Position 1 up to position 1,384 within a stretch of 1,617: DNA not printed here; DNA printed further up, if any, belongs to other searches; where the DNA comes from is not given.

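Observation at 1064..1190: Degenerate Gly-rich loop and ambiguous beta3 lysine (K in NTIKIT versus R in VVIRM)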

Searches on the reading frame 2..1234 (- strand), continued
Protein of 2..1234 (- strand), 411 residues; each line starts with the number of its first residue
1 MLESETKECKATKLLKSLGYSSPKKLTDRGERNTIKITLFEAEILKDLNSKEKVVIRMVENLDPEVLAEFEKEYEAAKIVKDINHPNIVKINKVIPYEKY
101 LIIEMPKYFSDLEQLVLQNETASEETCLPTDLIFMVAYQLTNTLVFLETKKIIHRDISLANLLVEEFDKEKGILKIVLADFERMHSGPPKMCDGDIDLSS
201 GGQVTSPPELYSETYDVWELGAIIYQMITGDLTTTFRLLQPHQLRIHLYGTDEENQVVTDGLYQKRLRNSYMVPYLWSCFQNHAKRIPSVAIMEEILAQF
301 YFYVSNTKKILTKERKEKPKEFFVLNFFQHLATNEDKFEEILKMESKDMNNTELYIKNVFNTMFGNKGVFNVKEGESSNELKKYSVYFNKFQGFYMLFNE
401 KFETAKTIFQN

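Call 25: find_homologous_proteins(query=A2, max_evalue=0.00001)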
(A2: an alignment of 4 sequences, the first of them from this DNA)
Query A2 (4 sequences) (411 aa, profile of the alignment): 153 proteins with E <= 0.00001 among 4959 candidates; the best 120 are listed.
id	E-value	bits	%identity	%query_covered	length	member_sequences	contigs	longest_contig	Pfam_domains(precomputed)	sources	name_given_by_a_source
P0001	2.4e-147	509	100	90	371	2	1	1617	PF07714.24,PF00069.32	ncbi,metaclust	ncbi:predicted protein, partial [Naegleria gruberi]|metaclust:status=active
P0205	1.2e-20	92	26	39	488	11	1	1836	PF07714.24,PF00069.32,PF17667.8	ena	-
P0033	2.0e-18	85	28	39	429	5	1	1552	PF07714.24,PF00069.32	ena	-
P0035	2.0e-18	85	29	39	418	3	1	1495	PF07714.24,PF00069.32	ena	-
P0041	2.8e-18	84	26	37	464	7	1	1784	PF07714.24,PF00069.32,PF17667.8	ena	-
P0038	3.2e-18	84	29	39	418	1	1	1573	PF07714.24,PF00069.32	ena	-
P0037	5.4e-18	83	29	39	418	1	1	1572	PF07714.24,PF00069.32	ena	-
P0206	1.5e-16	79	28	44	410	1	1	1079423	PF07714.24,PF00069.32,PF14531.13,PF21530.4,PF17667.8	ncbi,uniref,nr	ncbi:uncharacterized protein LOC131943269 [Physella acuta]|uniref:uncharacterized protein LOC1319432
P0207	4.0e-16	77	26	37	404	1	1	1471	PF07714.24,PF00069.32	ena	-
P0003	4.9e-16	77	33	37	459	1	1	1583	PF07714.24,PF00069.32,PF03109.23,PF17667.8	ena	-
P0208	5.0e-16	77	26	37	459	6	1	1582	PF07714.24,PF00069.32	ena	-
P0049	7.6e-16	76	31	38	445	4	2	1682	PF07714.24,PF00069.32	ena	-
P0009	1.1e-15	76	33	37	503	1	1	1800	PF13405.13,PF07714.24,PF00069.32,PF13499.13,PF03109.23,PF13833.13,PF00036.39,PF17667.8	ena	-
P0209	1.2e-15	76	26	45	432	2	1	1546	PF06293.21,PF07714.24,PF00069.32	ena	-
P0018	1.4e-15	76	33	37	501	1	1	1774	PF13405.13,PF07714.24,PF00069.32,PF13499.13,PF03109.23,PF13833.13,PF00036.39,PF17667.8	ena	-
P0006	1.5e-15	75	33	37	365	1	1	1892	PF07714.24,PF00069.32,PF03109.23,PF17667.8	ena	-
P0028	2.1e-15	75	33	37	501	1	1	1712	PF13405.13,PF07714.24,PF00069.32,PF13499.13,PF03109.23,PF13833.13,PF00036.39,PF17667.8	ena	-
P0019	2.6e-15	75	33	37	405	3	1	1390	PF13405.13,PF07714.24,PF00069.32,PF13499.13,PF03109.23,PF13833.13,PF00036.39,PF17667.8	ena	-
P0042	2.8e-15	75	33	37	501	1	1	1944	PF13405.13,PF07714.24,PF00069.32,PF13499.13,PF03109.23,PF13833.13,PF00036.39,PF17667.8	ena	-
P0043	2.8e-15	75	33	37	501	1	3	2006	PF13405.13,PF07714.24,PF00069.32,PF13499.13,PF03109.23,PF13833.13,PF00036.39,PF17667.8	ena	-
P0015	2.8e-15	75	33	37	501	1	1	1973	PF13405.13,PF07714.24,PF00069.32,PF13499.13,PF03109.23,PF13833.13,PF00036.39,PF17667.8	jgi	jgi:calcium-dependent protein kinase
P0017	3.0e-15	74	33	37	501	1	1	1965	PF13405.13,PF07714.24,PF00069.32,PF13499.13,PF03109.23,PF13833.13,PF00036.39,PF17667.8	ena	-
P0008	3.0e-15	74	33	37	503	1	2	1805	PF13405.13,PF07714.24,PF00069.32,PF13499.13,PF03109.23,PF13833.13,PF00036.39,PF17667.8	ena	-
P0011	3.3e-15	74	33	37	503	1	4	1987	PF13405.13,PF07714.24,PF00069.32,PF13499.13,PF03109.23,PF13833.13,PF00036.39,PF17667.8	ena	-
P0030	3.5e-15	74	33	37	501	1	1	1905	PF13405.13,PF07714.24,PF00069.32,PF13499.13,PF03109.23,PF13833.13,PF00036.39,PF17667.8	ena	-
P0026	3.7e-15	74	33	37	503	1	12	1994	PF13405.13,PF07714.24,PF00069.32,PF13499.13,PF03109.23,PF13833.13,PF00036.39,PF17667.8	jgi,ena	-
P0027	3.7e-15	74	33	37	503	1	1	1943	PF13405.13,PF07714.24,PF00069.32,PF13499.13,PF03109.23,PF13833.13,PF00036.39,PF17667.8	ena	-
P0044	3.7e-15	74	33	37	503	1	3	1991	PF13405.13,PF07714.24,PF00069.32,PF13499.13,PF03109.23,PF13833.13,PF00036.39,PF17667.8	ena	-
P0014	3.7e-15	74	33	37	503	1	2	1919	PF13405.13,PF07714.24,PF00069.32,PF13499.13,PF03109.23,PF13833.13,PF00036.39,PF17667.8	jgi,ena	-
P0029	3.9e-15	74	33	37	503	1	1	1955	PF13405.13,PF07714.24,PF00069.32,PF13499.13,PF03109.23,PF13833.13,PF00036.39,PF17667.8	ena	-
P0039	4.2e-15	74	29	43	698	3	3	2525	PF13405.13,PF07714.24,PF00069.32,PF13499.13,PF13833.13,PF13202.13,PF00036.39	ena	-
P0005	4.3e-15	74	33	37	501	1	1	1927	PF13405.13,PF07714.24,PF00069.32,PF13499.13,PF03109.23,PF13833.13,PF00036.39,PF17667.8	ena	-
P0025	4.3e-15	74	33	37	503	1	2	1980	PF13405.13,PF07714.24,PF00069.32,PF13499.13,PF03109.23,PF13833.13,PF00036.39,PF17667.8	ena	-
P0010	4.4e-15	74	33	37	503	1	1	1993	PF13405.13,PF07714.24,PF00069.32,PF13499.13,PF03109.23,PF13833.13,PF00036.39,PF17667.8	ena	-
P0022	4.7e-15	74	33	37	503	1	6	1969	PF13405.13,PF07714.24,PF00069.32,PF13499.13,PF03109.23,PF13833.13,PF00036.39,PF17667.8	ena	-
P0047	4.7e-15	74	33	37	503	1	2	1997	PF13405.13,PF07714.24,PF00069.32,PF13499.13,PF03109.23,PF13833.13,PF00036.39,PF17667.8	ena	-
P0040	4.8e-15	74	33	37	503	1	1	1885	PF13405.13,PF07714.24,PF00069.32,PF13499.13,PF03109.23,PF13833.13,PF00036.39,PF17667.8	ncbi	-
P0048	5.4e-15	74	33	37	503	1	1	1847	PF13405.13,PF07714.24,PF00069.32,PF13499.13,PF03109.23,PF13833.13,PF00036.39,PF17667.8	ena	-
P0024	5.4e-15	74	33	37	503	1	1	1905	PF13405.13,PF07714.24,PF00069.32,PF13499.13,PF03109.23,PF13833.13,PF00036.39,PF17667.8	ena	-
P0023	5.4e-15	74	33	37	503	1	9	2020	PF13405.13,PF07714.24,PF00069.32,PF13499.13,PF03109.23,PF13833.13,PF00036.39,PF17667.8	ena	-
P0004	5.5e-15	74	33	37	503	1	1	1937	PF13405.13,PF07714.24,PF00069.32,PF13499.13,PF03109.23,PF13833.13,PF00036.39,PF17667.8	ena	-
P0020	5.6e-15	74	33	37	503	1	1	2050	PF13405.13,PF07714.24,PF00069.32,PF13499.13,PF03109.23,PF13833.13,PF00036.39,PF17667.8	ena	-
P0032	6.0e-15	73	33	37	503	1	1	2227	PF13405.13,PF07714.24,PF00069.32,PF13499.13,PF03109.23,PF13833.13,PF00036.39,PF17667.8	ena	-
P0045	6.4e-15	73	33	37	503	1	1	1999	PF13405.13,PF07714.24,PF00069.32,PF13499.13,PF03109.23,PF13833.13,PF00036.39,PF17667.8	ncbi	-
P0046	6.4e-15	73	33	37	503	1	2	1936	PF13405.13,PF07714.24,PF00069.32,PF13499.13,PF03109.23,PF13833.13,PF00036.39,PF17667.8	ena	-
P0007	7.6e-15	73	33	37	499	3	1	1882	PF13405.13,PF07714.24,PF00069.32,PF13499.13,PF03109.23,PF13833.13,PF00036.39,PF17667.8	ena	-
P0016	8.5e-15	73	33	37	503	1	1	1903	PF13405.13,PF07714.24,PF00069.32,PF13499.13,PF03109.23,PF13833.13,PF00036.39,PF17667.8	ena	-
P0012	8.8e-15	73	33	37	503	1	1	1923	PF13405.13,PF07714.24,PF00069.32,PF13499.13,PF03109.23,PF13833.13,PF00036.39,PF17667.8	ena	-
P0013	9.3e-15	73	33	37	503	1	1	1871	PF13405.13,PF07714.24,PF00069.32,PF13499.13,PF03109.23,PF13833.13,PF00036.39,PF17667.8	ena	-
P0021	1.1e-14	73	33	37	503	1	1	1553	PF13405.13,PF07714.24,PF00069.32,PF13499.13,PF03109.23,PF13833.13,PF00036.39,PF17667.8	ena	-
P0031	1.2e-14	72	30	37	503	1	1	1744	PF13405.13,PF07714.24,PF00069.32,PF13499.13,PF03109.23,PF13833.13,PF00036.39,PF17667.8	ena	-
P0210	1.8e-14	72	28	41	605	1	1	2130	PF07714.24,PF00069.32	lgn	-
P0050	3.4e-14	71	24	48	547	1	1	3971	PF13405.13,PF07714.24,PF00069.32,PF13499.13,PF12763.14,PF13833.13,PF13202.13,PF00036.39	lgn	-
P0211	5.8e-14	70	25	42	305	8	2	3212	PF07714.24,PF00069.32,PF03109.23,PF14531.13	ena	-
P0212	8.1e-14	70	29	37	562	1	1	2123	PF13405.13,PF07714.24,PF00069.32,PF13499.13,PF12763.14,PF13833.13,PF13202.13,PF23564.2,PF10591.16,PF00036.39,PF17667.8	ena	-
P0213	1.1e-13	69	29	37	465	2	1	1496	PF07714.24,PF00069.32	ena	-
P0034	1.3e-13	69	29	45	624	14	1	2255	PF13405.13,PF07714.24,PF00069.32,PF13499.13,PF00036.39,PF17667.8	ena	-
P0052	1.5e-13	69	30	37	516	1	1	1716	PF07714.24,PF00069.32,PF17667.8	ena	-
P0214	1.6e-13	69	24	86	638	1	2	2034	PF13405.13,PF07714.24,PF00069.32,PF13499.13,PF13202.13,PF00036.39,PF17667.8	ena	-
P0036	2.0e-13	68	31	37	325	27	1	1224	PF07714.24,PF00069.32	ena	-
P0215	7.2e-13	67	28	37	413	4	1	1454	PF07714.24,PF00069.32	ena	-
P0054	1.1e-12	66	30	37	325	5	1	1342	PF07714.24,PF00069.32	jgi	jgi:serine/threonine protein kinase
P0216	1.5e-12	66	28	45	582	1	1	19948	PF03704.24,PF07714.24,PF00069.32,PF03109.23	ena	-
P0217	1.8e-12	65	28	21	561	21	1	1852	PF07714.24,PF00069.32,PF03382.21,PF13306.13,PF13855.13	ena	-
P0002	2.1e-12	65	32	36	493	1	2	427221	PF13405.13,PF07714.24,PF00069.32,PF08976.18,PF13499.13,PF13833.13,PF13202.13,PF10591.16,PF00036.39,PF17667.8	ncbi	ncbi:hypothetical protein ABPG74_015546 [Tetrahymena malaccensis]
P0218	3.4e-12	64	26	46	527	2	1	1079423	PF07714.24,PF00069.32,PF00531.29,PF14531.13,PF00619.28,PF17667.8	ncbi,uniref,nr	ncbi:uncharacterized protein LOC131943282 isoform X2 [Physella acuta]|uniref:uncharacterized protein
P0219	4.5e-12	64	27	21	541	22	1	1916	PF07714.24,PF00069.32,PF03382.21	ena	-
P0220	4.8e-12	64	28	33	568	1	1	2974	PF07714.24,PF00069.32,PF03109.23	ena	-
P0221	1.6e-11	62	28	38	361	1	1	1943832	PF07714.24,PF00069.32,PF14531.13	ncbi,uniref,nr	ncbi:unnamed protein product [Caenorhabditis bovis]|uniref:mitogen-activated protein kinase kinase n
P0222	2.9e-11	61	28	58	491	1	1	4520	PF07714.24,PF00069.32,PF06282.17,PF03109.23,PF17667.8,PF01636.30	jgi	jgi:serine/threonine protein kinase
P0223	3.1e-11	61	26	60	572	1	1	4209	PF07714.24,PF00069.32,PF03109.23,PF19974.6,PF01636.30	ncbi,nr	ncbi:MAG TPA: serine/threonine-protein kinase, partial [Aggregatilineaceae bacterium]|nr:serine/thre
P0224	7.8e-11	60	27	28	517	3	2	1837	PF07714.24,PF00069.32,PF03382.21,PF13855.13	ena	-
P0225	9.5e-11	60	24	30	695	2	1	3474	PF07714.24,PF00069.32,PF03382.21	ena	-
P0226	2.1e-10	58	28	41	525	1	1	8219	PF07714.24,PF00069.32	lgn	-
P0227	3.4e-10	58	30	37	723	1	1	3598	PF07714.24,PF00069.32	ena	-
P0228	3.5e-10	58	28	37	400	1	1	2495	PF06293.21,PF07714.24,PF00069.32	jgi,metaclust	metaclust:\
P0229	4.1e-10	58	29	37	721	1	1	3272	PF07714.24,PF00069.32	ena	-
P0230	4.7e-10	57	26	42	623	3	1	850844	PF07714.24,PF00069.32,PF03109.23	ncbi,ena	-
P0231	6.1e-10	57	28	37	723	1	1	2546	PF07714.24,PF00069.32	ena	-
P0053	7.4e-10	57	30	38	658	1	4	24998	PF07714.24,PF00069.32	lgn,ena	-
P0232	1.2e-9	56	31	40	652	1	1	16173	PF07714.24,PF00069.32,PF13416.12,PF01636.30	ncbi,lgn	-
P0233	1.2e-9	56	27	40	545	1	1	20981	PF07714.24,PF00069.32,PF03109.23,PF07228.18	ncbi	-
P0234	3.7e-9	54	24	53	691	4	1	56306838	PF07714.24,PF00069.32,PF23744.2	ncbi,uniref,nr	ncbi:serine/threonine kinase-like domain-containing protein STKLD1 isoform X2 [Mya arenaria]|uniref:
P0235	4.2e-9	54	30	37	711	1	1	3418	PF07714.24,PF00069.32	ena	-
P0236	4.8e-9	54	27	36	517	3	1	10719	PF07714.24,PF00069.32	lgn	-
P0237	7.7e-9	53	34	27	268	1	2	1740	PF07714.24,PF00069.32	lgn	-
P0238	7.9e-9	53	20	44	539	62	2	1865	PF07714.24,PF00069.32,PF03382.21,PF03109.23,PF13855.13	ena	-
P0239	8.5e-9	53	28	38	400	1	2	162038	PF07714.24,PF00069.32,PF14531.13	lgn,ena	-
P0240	9.6e-9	53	27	44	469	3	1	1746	PF07714.24,PF00069.32,PF02493.27,PF03109.23,PF14531.13,PF17667.8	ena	-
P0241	1.1e-8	53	32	43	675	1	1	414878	PF07714.24,PF00069.32,PF03109.23,PF14531.13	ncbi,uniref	ncbi:hypothetical protein O3M35_013186 [Rhynocoris fuscipes]|uniref:non-specific serine/threonine pr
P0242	2.3e-8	52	28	37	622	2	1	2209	PF07714.24,PF00069.32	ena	-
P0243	2.3e-8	52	27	38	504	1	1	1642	PF13405.13,PF07714.24,PF00069.32,PF13499.13,PF03109.23,PF00036.39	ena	-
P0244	2.9e-8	51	26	45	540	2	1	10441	PF07714.24,PF00069.32,PF03109.23,PF00196.26,PF00072.31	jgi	-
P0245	3.4e-8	51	27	38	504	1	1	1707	PF13405.13,PF07714.24,PF00069.32,PF13499.13,PF03109.23,PF00036.39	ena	-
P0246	3.6e-8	51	22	43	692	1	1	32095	PF07714.24,PF00069.32,PF03109.23,PF03793.25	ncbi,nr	ncbi:MAG: Stk1 family PASTA domain-containing Ser/Thr kinase [Lachnospiraceae bacterium]|nr:Stk1 fam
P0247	3.8e-8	51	27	38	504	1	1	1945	PF13405.13,PF07714.24,PF00069.32,PF13499.13,PF03109.23,PF00036.39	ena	-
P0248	3.9e-8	51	27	38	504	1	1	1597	PF13405.13,PF07714.24,PF00069.32,PF13499.13,PF03109.23,PF00036.39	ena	-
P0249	4.1e-8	51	27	38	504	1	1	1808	PF13405.13,PF07714.24,PF00069.32,PF13499.13,PF03109.23,PF00036.39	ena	-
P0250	4.5e-8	51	27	38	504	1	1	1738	PF13405.13,PF07714.24,PF00069.32,PF13499.13,PF03109.23,PF00036.39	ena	-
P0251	4.6e-8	51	27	38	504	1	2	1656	PF13405.13,PF07714.24,PF00069.32,PF13499.13,PF03109.23,PF00036.39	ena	-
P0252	4.8e-8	51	27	38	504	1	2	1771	PF13405.13,PF07714.24,PF00069.32,PF13499.13,PF03109.23,PF00036.39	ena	-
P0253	4.8e-8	51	27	38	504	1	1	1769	PF13405.13,PF07714.24,PF00069.32,PF13499.13,PF03109.23,PF00036.39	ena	-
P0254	4.8e-8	51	27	38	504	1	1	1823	PF13405.13,PF07714.24,PF00069.32,PF13499.13,PF03109.23,PF00036.39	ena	-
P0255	4.8e-8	51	27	38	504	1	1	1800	PF13405.13,PF07714.24,PF00069.32,PF13499.13,PF03109.23,PF00036.39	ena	-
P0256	4.8e-8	51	27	38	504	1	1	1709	PF13405.13,PF07714.24,PF00069.32,PF13499.13,PF03109.23,PF00036.39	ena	-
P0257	5.0e-8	51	27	38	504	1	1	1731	PF13405.13,PF07714.24,PF00069.32,PF13499.13,PF03109.23,PF00036.39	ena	-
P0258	5.1e-8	51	27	38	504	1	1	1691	PF13405.13,PF07714.24,PF00069.32,PF13499.13,PF03109.23,PF00036.39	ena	-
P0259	5.3e-8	51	27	38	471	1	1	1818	PF13405.13,PF07714.24,PF00069.32,PF13499.13,PF03109.23,PF00036.39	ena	-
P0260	5.4e-8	51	27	38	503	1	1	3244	PF13405.13,PF07714.24,PF00069.32,PF13499.13,PF03109.23,PF00036.39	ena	-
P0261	5.4e-8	51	27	38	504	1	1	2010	PF13405.13,PF07714.24,PF00069.32,PF13499.13,PF03109.23,PF00036.39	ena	-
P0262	5.4e-8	51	27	38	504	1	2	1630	PF13405.13,PF07714.24,PF00069.32,PF13499.13,PF03109.23,PF00036.39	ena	-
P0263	5.4e-8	51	27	38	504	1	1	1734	PF13405.13,PF07714.24,PF00069.32,PF13499.13,PF03109.23,PF00036.39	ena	-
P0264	5.4e-8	51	27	38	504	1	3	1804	PF13405.13,PF07714.24,PF00069.32,PF13499.13,PF03109.23,PF00036.39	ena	-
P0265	5.4e-8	51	27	38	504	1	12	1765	PF13405.13,PF07714.24,PF00069.32,PF13499.13,PF03109.23,PF00036.39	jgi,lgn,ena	-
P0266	5.4e-8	51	27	38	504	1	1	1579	PF13405.13,PF07714.24,PF00069.32,PF13499.13,PF03109.23,PF00036.39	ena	-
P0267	5.4e-8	51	27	38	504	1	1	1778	PF13405.13,PF07714.24,PF00069.32,PF13499.13,PF03109.23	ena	-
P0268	5.4e-8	51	27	38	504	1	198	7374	PF13405.13,PF07714.24,PF00069.32,PF13499.13,PF03109.23,PF00036.39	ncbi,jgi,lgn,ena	jgi:calcium-dependent protein kinase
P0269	5.4e-8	51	27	38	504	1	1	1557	PF13405.13,PF07714.24,PF00069.32,PF13499.13,PF03109.23,PF00036.39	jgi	-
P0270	5.4e-8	51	27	38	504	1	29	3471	PF13405.13,PF07714.24,PF00069.32,PF13499.13,PF03109.23,PF00036.39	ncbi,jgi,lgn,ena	-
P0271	5.4e-8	51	27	38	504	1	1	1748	PF13405.13,PF07714.24,PF00069.32,PF13499.13,PF03109.23,PF00036.39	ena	-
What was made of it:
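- Tried and rejected: Profile search of the 5.8-billion-protein index with the family alignment (call 25).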

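Call 26: list_cluster_members(proteins=[P0061, P0063, P0074, P0001])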
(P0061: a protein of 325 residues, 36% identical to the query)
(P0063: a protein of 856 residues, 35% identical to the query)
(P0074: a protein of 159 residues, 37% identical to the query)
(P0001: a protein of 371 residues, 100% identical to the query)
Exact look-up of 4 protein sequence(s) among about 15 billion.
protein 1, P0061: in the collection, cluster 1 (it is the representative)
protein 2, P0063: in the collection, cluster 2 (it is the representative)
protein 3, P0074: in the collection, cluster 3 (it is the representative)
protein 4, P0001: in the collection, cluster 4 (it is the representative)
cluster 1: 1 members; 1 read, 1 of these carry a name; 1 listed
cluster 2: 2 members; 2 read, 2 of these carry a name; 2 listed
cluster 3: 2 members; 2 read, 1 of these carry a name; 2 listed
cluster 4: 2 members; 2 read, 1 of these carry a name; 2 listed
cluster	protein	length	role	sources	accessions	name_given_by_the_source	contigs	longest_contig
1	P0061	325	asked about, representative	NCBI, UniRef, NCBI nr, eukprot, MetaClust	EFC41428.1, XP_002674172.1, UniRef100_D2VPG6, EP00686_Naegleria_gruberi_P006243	predicted protein [Naegleria gruberi] | Predicted protein n=1 Tax=Naegleria gruberi TaxID=5762 RepID=D2VPG6_NAEGR | uncharacterized protein NAEGRDRAFT_70853 [Naegleria gruberi]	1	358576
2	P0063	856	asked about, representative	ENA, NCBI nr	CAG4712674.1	unnamed protein product [Naegleria fowleri]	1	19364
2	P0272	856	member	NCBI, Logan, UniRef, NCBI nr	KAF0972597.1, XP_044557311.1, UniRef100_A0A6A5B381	hypothetical protein FDP41_008846 [Naegleria fowleri] | Protein kinase domain-containing protein n=1 Tax=Naegleria fowleri TaxID=5763 ... | uncharacterized protein FDP41_008846 [Naegleria fowleri]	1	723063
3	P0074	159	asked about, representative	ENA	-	-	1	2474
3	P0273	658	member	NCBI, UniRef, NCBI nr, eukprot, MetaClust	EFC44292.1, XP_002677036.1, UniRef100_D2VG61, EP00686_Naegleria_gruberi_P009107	predicted protein [Naegleria gruberi] | Predicted protein n=1 Tax=Naegleria gruberi TaxID=5762 RepID=D2VG61_NAEGR | uncharacterized protein NAEGRDRAFT_67864 [Naegleria gruberi]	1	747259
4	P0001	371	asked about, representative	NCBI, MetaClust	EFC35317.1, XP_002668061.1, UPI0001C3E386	predicted protein, partial [Naegleria gruberi] | status=active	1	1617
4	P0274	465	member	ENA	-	-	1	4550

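Call 30: find_encoding_contigs(protein=P0274, flank=3000, max_places=3)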
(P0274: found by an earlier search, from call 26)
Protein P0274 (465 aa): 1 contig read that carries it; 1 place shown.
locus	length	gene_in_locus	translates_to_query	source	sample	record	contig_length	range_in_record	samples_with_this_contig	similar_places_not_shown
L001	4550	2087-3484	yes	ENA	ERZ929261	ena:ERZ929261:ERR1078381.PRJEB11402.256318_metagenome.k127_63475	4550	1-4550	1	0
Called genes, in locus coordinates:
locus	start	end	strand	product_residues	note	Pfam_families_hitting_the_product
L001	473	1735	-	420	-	-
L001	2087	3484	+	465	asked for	PF07714:PK_Tyr_Ser-Thr, PF00069:Pkinase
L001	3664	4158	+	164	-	-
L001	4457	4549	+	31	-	?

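Call 37: predict_structure(alignment_id=A3)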
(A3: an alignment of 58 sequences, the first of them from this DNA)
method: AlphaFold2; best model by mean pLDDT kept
length: 411 residues; sequences in the alignment: 58
mean_pLDDT: 77.0   pTM: 0.75
mean pLDDT of the five models: 77.0, 75.7, 72.9, 71.6, 71.5
residues with pLDDT >= 90: 124; 70-90: 147; 50-70: 94; < 50: 46
segments of 3 or more residues with pLDDT < 50: 1-7, 192-195, 197-201, 314-334, 367-372
pLDDT, mean of each block of 10 residues (from residue 1): 50 86 80 80 84 92 79 93 96 92 95 91 79 92 94 92 94 93 77 47 77 89 95 91 87 59 84 88 88 84 69 48 47 56 72 60 51 52 56 58 65 55
secondary structure, 60 per line:
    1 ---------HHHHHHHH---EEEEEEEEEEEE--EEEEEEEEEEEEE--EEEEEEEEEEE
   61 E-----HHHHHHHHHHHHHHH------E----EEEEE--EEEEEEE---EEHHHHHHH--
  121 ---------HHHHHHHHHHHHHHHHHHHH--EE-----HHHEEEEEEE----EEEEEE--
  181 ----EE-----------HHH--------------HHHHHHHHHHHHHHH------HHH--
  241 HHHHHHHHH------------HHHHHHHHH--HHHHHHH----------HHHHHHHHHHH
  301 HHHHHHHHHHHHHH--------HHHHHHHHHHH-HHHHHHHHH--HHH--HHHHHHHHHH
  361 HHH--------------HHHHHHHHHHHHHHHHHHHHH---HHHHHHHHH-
elements in order: H10-17 E21-32 E35-47 E50-61 H67-81 E93-97 E100-106 H112-118 H130-149 E162-168 E173-178 H215-229 H241-249 H262-270 H273-279 H290-314 H323-333 H335-343 H351-363 H378-398 H402-410
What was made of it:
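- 335..1174 (-): Protein-kinase-fold domain (about aa 21-300). AlphaFold with MSA gives pLDDT 77 and pTM 0.75 (call 37).
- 2..367 (-): Helical C-terminal extension (aa about 290-411) leading into a TPR-like tail that continues beyond the window. The helices in call 37 have low pLDDT.
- On Eukaryotic protein kinase fold (Pfam PF00069 Pkinase): AlphaFold pLDDT 77 and pTM 0.75 (call 37).
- K36 lies on the second strand in the AlphaFold model (call 37). A continuous strand-helix (50-61, 67-81) directly follows, leaving no room for a 40-residue insertion (call 37). The fold is predicted confidently (call 37).
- Tried and rejected: It was replaced by an MSA-based run (call 37).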
